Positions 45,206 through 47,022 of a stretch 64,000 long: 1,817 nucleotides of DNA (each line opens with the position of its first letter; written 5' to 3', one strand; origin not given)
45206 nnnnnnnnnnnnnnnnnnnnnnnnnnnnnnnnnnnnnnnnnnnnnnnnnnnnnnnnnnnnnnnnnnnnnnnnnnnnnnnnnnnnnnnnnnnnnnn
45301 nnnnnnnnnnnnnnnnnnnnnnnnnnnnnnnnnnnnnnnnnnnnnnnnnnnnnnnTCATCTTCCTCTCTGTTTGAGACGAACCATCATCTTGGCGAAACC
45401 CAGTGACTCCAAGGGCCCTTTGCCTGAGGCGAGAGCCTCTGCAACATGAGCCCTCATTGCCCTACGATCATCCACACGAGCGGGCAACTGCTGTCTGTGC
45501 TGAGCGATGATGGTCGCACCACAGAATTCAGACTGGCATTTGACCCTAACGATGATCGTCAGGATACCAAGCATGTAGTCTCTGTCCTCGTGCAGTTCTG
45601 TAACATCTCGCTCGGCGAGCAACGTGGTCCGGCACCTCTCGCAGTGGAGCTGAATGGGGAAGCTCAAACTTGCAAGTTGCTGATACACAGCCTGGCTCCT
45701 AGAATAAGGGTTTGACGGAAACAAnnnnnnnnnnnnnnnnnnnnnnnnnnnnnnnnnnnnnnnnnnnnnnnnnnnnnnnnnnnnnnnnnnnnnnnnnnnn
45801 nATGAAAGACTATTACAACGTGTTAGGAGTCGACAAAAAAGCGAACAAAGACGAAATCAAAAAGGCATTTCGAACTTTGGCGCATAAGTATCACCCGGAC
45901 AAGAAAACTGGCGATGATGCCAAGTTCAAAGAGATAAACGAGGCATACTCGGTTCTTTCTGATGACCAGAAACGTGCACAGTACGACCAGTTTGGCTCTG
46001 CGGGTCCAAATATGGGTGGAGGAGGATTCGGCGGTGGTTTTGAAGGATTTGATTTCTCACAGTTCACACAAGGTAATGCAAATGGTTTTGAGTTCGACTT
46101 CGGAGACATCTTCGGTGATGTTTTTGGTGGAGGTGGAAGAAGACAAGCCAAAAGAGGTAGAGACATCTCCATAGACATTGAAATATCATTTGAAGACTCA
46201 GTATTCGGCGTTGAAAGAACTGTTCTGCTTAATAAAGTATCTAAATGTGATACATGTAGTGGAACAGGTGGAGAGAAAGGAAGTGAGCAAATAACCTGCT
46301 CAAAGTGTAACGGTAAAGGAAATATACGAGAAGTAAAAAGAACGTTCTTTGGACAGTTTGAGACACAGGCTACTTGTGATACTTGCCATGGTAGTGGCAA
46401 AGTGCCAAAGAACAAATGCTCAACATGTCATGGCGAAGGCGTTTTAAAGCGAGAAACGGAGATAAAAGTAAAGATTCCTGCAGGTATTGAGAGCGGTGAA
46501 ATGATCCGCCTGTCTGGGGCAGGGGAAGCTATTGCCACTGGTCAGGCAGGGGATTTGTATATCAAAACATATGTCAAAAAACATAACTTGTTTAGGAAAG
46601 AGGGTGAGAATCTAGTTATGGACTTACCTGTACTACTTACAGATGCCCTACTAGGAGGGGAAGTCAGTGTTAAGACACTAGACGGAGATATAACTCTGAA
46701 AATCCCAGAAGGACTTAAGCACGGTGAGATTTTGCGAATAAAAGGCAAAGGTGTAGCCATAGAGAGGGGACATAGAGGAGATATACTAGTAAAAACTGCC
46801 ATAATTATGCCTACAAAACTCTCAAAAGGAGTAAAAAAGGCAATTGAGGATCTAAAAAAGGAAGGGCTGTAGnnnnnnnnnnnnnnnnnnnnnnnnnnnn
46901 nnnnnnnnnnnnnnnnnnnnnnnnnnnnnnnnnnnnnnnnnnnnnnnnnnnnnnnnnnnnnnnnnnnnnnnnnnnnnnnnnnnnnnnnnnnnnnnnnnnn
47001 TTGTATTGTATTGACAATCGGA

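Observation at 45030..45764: Antisense two-gene zinc-ribbon cassette wedged between dnaK and dnaJ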

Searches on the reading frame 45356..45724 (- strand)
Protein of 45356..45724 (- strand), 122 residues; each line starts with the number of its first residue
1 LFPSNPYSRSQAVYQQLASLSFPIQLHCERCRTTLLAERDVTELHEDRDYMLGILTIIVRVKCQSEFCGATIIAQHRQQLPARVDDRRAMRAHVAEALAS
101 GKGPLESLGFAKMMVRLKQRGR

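Call 4: search_protein_families(library=pfam, proteins=[window:45356-45724:-], max_evalue=1)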
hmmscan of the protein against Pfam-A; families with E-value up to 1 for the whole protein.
window:45356-45724:- (122 aa): 2 families
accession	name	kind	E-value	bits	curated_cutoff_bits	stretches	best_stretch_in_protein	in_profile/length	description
PF18432.7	ECD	-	0.027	14.6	25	1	47-74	74-101/110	Extracellular Cadherin domain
PF22747.2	Zn_ribbon_DUF2089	-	0.16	12.6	27.6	0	25-35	12-22/32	DUF2089 zinc ribbon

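Call 12: find_homologous_proteins(query=window:45356-45724:-, max_evalue=0.01)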
Query window:45356-45724:- (122 aa): 1 proteins with E <= 0.01 among 9 candidates.
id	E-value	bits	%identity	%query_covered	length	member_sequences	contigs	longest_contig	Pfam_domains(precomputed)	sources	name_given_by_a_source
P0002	1.3e-59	217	93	90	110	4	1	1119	-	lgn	-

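Call 14: find_encoding_contigs(protein=P0002, flank=10000, max_places=10)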
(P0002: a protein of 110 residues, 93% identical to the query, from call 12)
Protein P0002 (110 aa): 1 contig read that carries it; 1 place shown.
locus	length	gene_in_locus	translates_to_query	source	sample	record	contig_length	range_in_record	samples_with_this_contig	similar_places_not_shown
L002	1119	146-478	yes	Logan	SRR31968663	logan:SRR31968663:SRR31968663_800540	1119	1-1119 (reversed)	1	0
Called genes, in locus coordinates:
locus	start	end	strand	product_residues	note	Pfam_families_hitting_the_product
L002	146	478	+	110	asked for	-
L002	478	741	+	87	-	-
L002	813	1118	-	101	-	?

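Call 18: search_protein_families(library=phrogs, proteins=[window:45356-45688:-], max_evalue=1)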
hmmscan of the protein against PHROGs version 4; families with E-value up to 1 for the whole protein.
window:45356-45688:- (110 aa): 1 family
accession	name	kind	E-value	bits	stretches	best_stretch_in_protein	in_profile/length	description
phrog_24988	-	unknown function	0.0044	18.6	1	5-25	15-35/112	-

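Call 19: search_protein_families(library=ncbifam, proteins=[window:45356-45688:-], max_evalue=1)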
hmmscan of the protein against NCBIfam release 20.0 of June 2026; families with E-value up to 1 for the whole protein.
window:45356-45688:- (110 aa): 2 families
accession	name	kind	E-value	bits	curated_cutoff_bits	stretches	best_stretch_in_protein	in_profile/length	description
TIGR01009.1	rpsC_bact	equivalog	0.12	12.1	114.5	1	28-89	83-146/212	30S ribosomal protein S3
NF047624.1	LIC_13076_fam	equivalog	0.13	12.1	110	1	38-74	80-115/214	LIC_13076 family protein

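Call 20: search_protein_families(library=padloc, proteins=[window:45356-45688:-], max_evalue=1)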
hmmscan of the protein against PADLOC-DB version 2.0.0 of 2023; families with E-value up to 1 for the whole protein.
window:45356-45688:- (110 aa): 0 families

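Call 22: search_solved_structures(query=window:45356-45688:-, max_evalue=10)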
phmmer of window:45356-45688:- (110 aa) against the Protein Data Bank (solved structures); distinct sequences matched with E-value up to 10: 5.
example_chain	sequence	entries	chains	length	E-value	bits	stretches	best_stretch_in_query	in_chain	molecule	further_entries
6spc_c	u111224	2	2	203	0.71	13.4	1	26-90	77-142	30S ribosomal protein S3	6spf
6spe_c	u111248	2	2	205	0.72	13.4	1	26-90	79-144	30S ribosomal protein S3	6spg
7unr_c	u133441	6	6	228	0.89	13.1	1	26-90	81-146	30S ribosomal protein S3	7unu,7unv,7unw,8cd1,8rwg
4gr5_A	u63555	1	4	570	0.99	12.9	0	75-99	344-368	Non-ribosomal peptide synthetase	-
9cv8_A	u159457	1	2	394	1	12.9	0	56-91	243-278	NysL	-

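Call 33: find_related_loci(query=window:45356-45688:-, collection=viral_contigs, flank=10000)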
Query window:45356-45688:- (110 aa) in viral_contigs; peptide patterns used: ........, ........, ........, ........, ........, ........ (x = any residue, [..] = any of these).
7 stretches matched a pattern, but none encodes a relative of the query by tblastn (E <= 1e-3).

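Call 38: search_protein_representatives(protein=window:45356-45688:-)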
Query: 110 residues. Proteins with E-value up to 0.001 (for the whole library): 3; up to 1e-10: 2; up to 1e-30: 1. The best 3 are listed.
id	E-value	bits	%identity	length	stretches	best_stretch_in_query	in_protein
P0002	8.2e-61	218.6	94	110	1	1-110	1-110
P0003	6.3e-14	68.2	43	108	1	1-106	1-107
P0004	2.9e-04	37.1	44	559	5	6-25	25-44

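Call 40: predict_structure(protein=window:45356-45688:-)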
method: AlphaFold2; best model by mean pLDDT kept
length: 110 residues; sequences in the alignment: 1
mean_pLDDT: 51.8   pTM: 0.37
mean pLDDT of the five models: 51.8, 50.9, 47.4, 46.9, 35.3
residues with pLDDT >= 90: 0; 70-90: 0; 50-70: 82; < 50: 28
segments of 3 or more residues with pLDDT < 50: 1-6, 91-110
pLDDT, mean of each block of 10 residues (from residue 1): 48 57 54 52 55 56 54 62 56 41 35
secondary structure, 60 per line:
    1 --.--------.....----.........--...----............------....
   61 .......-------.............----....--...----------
elements in order: E12-16 E21-29 E32-34 E39-50 E57-67 H75-87 H92-95

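Call 42: find_encoding_contigs(protein=P0003, flank=10000, max_places=10)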
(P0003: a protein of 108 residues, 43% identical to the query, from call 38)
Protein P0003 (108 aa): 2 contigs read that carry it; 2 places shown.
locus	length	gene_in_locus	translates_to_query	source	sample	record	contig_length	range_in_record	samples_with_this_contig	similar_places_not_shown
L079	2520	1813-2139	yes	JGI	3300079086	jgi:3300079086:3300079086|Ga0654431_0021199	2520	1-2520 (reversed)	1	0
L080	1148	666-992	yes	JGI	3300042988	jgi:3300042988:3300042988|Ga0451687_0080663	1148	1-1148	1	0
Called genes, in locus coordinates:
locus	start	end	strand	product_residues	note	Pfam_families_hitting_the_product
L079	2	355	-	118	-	?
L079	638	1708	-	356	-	PF00226:DnaJ, PF01556:DnaJ_C, PF15777:Anti-TRAP (faint), PF00684:DnaJ_CXXCXGXG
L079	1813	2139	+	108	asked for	-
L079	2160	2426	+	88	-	-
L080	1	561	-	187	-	?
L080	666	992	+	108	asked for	-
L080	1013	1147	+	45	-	?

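Call 49: search_solved_structures(query=A2, max_evalue=10)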
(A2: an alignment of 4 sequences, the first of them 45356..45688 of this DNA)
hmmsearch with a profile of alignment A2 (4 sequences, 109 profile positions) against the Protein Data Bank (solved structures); distinct sequences matched with E-value up to 10: 4.
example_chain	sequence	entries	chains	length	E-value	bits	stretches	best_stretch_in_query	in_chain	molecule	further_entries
4gr5_A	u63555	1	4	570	0.52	13.8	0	70-99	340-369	Non-ribosomal peptide synthetase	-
2em7_A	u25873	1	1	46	1.1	12.8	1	14-36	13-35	Zinc finger protein 224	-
3by4_A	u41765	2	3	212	1.1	12.7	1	12-34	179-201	Ubiquitin thioesterase OTU1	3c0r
7zok_A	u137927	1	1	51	2.2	11.8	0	12-34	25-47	Adventurous gliding motility protein X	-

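Call 60: find_related_loci(query=A2, collection=metagenome_contigs, flank=6000)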
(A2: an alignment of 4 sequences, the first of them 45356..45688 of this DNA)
Query A2 (110 aa) in metagenome_contigs; peptide patterns used: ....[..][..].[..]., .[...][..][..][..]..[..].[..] (x = any residue, [..] = any of these).
107 stretches matched a pattern; 1 encode a relative of the query (tblastn E <= 1e-3); 1 distinct loci.
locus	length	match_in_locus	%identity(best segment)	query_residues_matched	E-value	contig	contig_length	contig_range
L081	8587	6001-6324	39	1-107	3e-19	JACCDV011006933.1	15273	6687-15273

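Call 82: search_solved_structures(query=A4, max_evalue=1)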
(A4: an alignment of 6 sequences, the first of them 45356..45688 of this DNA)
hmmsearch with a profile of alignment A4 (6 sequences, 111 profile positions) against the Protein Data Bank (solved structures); distinct sequences matched with E-value up to 1: 1.
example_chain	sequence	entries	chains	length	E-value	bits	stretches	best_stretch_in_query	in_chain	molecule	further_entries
7aah_A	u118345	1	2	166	0.41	14.2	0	4-23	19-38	Marginal zone B- and B1-cell-specific protein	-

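Call 86: find_related_loci(query=A4, collection=viral_contigs, flank=6000)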
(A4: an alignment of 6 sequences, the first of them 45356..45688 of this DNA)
Query A4 (110 aa) in viral_contigs; peptide patterns used: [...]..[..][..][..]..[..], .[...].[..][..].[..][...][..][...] (x = any residue, [..] = any of these).
30 stretches matched a pattern, but none encodes a relative of the query by tblastn (E <= 1e-3).

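Call 89: search_dna_similar(query=window:45356-45688:-, collection=plasmids, mode=protein, max_evalue=0.01)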
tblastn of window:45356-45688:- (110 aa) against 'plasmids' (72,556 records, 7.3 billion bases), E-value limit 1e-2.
No match.

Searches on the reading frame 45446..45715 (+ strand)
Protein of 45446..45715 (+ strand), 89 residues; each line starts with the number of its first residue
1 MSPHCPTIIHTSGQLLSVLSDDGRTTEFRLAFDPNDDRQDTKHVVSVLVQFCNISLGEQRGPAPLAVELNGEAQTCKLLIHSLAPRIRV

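Call 4: search_protein_families(library=pfam, proteins=[window:45446-45715:+], max_evalue=1)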
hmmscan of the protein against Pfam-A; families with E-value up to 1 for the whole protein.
window:45446-45715:+ (89 aa): 1 family
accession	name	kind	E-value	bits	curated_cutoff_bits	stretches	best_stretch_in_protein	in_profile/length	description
PF02617.22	ClpS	-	0.23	11.7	23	1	35-55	12-32/80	ATP-dependent Clp protease adaptor protein ClpS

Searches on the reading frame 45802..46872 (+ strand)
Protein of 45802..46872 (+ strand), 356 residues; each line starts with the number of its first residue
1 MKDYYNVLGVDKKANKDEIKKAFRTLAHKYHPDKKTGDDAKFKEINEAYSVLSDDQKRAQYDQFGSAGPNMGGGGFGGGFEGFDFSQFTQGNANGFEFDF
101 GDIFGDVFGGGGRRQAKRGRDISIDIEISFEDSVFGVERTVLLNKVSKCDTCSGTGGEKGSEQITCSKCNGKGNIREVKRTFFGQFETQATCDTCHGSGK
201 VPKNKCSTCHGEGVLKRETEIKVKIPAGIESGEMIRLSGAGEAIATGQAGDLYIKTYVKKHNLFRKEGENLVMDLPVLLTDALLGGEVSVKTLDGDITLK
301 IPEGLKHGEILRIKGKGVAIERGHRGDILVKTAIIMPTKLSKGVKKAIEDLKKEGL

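Call 32: find_related_loci(query=window:45802-46872:+, collection=genome_contigs, flank=6000)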
Query window:45802-46872:+ (356 aa) in genome_contigs; peptide patterns used: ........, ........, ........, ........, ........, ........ (x = any residue, [..] = any of these).
487 stretches matched a pattern; 76 encode a relative of the query (tblastn E <= 1e-3); 76 distinct loci.
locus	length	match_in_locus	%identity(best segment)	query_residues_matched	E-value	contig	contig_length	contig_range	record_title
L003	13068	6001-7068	86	1-356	0e+0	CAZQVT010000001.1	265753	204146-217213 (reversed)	MAG TPA_asm: uncultured Candidatus Saccharibacteria bacterium isolate SRP285395_co1_397 genome assembly, contig: NODE_22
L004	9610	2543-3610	84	2-356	0e+0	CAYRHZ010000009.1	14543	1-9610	MAG TPA_asm: uncultured Candidatus Saccharibacteria bacterium isolate SRP286056_co1_489 genome assembly, contig: NODE_51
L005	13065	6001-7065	83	2-356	0e+0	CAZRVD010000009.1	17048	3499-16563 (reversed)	MAG TPA_asm: uncultured Candidatus Saccharibacteria bacterium isolate SRP178908_co1_5 genome assembly, contig: NODE_2170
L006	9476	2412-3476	84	2-356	0e+0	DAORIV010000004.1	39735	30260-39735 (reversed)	MAG TPA_asm: Parcubacteria group bacterium isolate AMR_MDS_5568 NODE_149_length_39735_cov_12.424874, whole genome shotgu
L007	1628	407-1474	79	2-356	0e+0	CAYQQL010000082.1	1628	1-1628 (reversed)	MAG TPA_asm: uncultured Candidatus Saccharibacteria bacterium isolate SRP286056_co3_38 genome assembly, contig: NODE_156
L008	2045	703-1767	78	3-356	0e+0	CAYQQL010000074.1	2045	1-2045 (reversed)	MAG TPA_asm: uncultured Candidatus Saccharibacteria bacterium isolate SRP286056_co3_38 genome assembly, contig: NODE_107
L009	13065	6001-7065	77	3-356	5e-178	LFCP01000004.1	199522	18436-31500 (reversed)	MAG: Parcubacteria bacterium C7867-006 C7867_00034, whole genome shotgun sequence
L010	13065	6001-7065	76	2-356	8e-177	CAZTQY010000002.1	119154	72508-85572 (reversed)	MAG TPA_asm: uncultured Candidatus Saccharibacteria bacterium isolate SRP285395_co2_142 genome assembly, contig: NODE_16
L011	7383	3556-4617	72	1-356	4e-177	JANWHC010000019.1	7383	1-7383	MAG: Candidatus Paceibacterota bacterium isolate CRAIB_MAG5 c_000000045889, whole genome shotgun sequence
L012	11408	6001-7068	75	2-356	4e-174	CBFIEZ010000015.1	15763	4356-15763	MAG: Minisyncoccia bacterium isolate Co_bin_508_permissive genome assembly, contig: Co_bin_508_permissive_c15, whole gen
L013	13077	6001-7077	75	2-356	2e-173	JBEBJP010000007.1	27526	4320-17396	MAG: Parcubacteria group bacterium isolate SF2_12 NODE_671_length_27526_cov_13.219820, whole genome shotgun sequence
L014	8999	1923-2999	77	1-356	2e-173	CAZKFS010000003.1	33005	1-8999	MAG TPA_asm: uncultured Candidatus Saccharibacteria bacterium isolate binchicken_co264_1 genome assembly, contig: NODE_7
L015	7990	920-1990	76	2-356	3e-169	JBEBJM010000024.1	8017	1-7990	MAG: Nitrospira sp. isolate SF2_9 NODE_3866_length_8017_cov_8.986108, whole genome shotgun sequence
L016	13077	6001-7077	73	2-356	2e-166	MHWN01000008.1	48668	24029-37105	MAG: Candidatus Zambryskibacteria bacterium RIFCSPLOWO2_02_FULL_39_26 rifcsplowo2_02_scaffold_1604, whole genome shotgun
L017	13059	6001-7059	77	2-356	8e-176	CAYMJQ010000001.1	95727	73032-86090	MAG TPA_asm: uncultured Candidatus Saccharibacteria bacterium isolate SRP329715_co2_189 genome assembly, contig: NODE_47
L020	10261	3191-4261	70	2-356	2e-162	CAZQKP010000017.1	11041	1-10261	MAG TPA_asm: uncultured Candidatus Saccharibacteria bacterium isolate SRP273308_co1_145 genome assembly, contig: NODE_79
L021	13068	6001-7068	74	1-356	3e-160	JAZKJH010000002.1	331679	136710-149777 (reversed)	MAG: Patescibacteria group bacterium isolate ADI_DC_SW_02_SPN_11032020-bin097_1 DCSW02SPN_B097_1_000000000002, whole gen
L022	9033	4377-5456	73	2-356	1e-157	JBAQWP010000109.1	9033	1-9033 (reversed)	MAG: Minisyncoccia bacterium isolate MFD03290_ilm_asm_bin18 k127_187790, whole genome shotgun sequence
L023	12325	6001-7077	69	2-356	9e-156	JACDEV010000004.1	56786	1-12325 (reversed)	MAG: Patescibacteria group bacterium isolate MGR_bin369 SD2903_NODE_32_length_56786_cov_1.408055, whole genome shotgun s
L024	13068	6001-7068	70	2-356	1e-152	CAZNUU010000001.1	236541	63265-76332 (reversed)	MAG TPA_asm: uncultured Candidatus Saccharibacteria bacterium isolate SRP273308_co1_7 genome assembly, contig: NODE_41_l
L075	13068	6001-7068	76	2-356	2e-174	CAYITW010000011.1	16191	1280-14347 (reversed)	MAG TPA_asm: uncultured Candidatus Saccharibacteria bacterium isolate ERP119705_co5_455 genome assembly, contig: NODE_44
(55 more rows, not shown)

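Call 54: search_protein_families(library=pfam, proteins=[L003:5558-5911:-, L003:5271-5561:-, L005:5221-5580:-, L005:5581-5820:-, L005:4866-5084:-, L009:5701-5904:-, L011:2687-3385:-, L012:5711-5908:-, L013:5475-5909:-, L014:1632-1859:-], max_evalue=0.01)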
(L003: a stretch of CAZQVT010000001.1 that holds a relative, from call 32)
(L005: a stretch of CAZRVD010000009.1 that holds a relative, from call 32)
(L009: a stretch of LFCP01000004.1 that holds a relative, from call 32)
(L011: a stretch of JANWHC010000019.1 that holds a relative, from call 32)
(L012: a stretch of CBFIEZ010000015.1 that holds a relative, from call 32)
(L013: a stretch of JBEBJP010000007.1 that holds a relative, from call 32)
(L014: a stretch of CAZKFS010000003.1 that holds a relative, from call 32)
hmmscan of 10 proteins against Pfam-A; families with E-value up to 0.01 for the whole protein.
L003:5558-5911:- (117 aa): 0 families

L003:5271-5561:- (96 aa): 3 families
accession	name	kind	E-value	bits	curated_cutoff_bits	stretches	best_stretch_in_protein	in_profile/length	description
PF24441.1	DUF7560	-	0.002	18.2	27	0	4-50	2-37/44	Family of unknown function (DUF7560)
PF13920.12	zf-C3HC4_3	-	0.0022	18.2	27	0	5-23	21-41/49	Zinc finger, C3HC4 type (RING finger)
PF14353.12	CpXC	-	0.0054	17.2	25.4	0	10-54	3-51/121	CpXC protein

L005:5221-5580:- (119 aa): 0 families

L005:5581-5820:- (79 aa): 0 families

L005:4866-5084:- (72 aa): 0 families

L009:5701-5904:- (67 aa): 0 families

L011:2687-3385:- (232 aa): 1 family
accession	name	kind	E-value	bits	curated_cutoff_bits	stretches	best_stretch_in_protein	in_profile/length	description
PF21926.2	FeeM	-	8.6e-17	61.8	27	1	55-202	1-150/158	N-acyl amino acid synthase FeeM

L012:5711-5908:- (65 aa): 0 families

L013:5475-5909:- (144 aa): 0 families

L014:1632-1859:- (75 aa): 0 families

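Call 55: search_protein_families(library=pfam, proteins=[L016:5719-5910:-, L017:5683-5913:-, L020:2864-3115:-, L020:2620-2877:-, L021:5316-5696:-, L021:5705-5914:-, L022:3846-4361:-, L023:5477-5779:-, L024:5338-5640:-, L075:5642-5887:-], max_evalue=0.01)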
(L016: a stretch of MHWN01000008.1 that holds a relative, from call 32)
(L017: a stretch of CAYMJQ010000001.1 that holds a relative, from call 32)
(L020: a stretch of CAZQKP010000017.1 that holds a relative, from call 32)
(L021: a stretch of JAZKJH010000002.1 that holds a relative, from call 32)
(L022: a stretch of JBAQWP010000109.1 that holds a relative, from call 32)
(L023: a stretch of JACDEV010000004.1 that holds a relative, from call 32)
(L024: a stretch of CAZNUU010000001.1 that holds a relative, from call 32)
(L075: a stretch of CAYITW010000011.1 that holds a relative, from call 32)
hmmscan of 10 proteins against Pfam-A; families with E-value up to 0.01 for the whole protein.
L016:5719-5910:- (63 aa): 0 families

L017:5683-5913:- (76 aa): 0 families

L020:2864-3115:- (83 aa): 0 families

L020:2620-2877:- (85 aa): 0 families

L021:5316-5696:- (126 aa): 0 families

L021:5705-5914:- (69 aa): 0 families

L022:3846-4361:- (171 aa): 0 families

L023:5477-5779:- (100 aa): 0 families

L024:5338-5640:- (100 aa): 0 families

L075:5642-5887:- (81 aa): 0 families
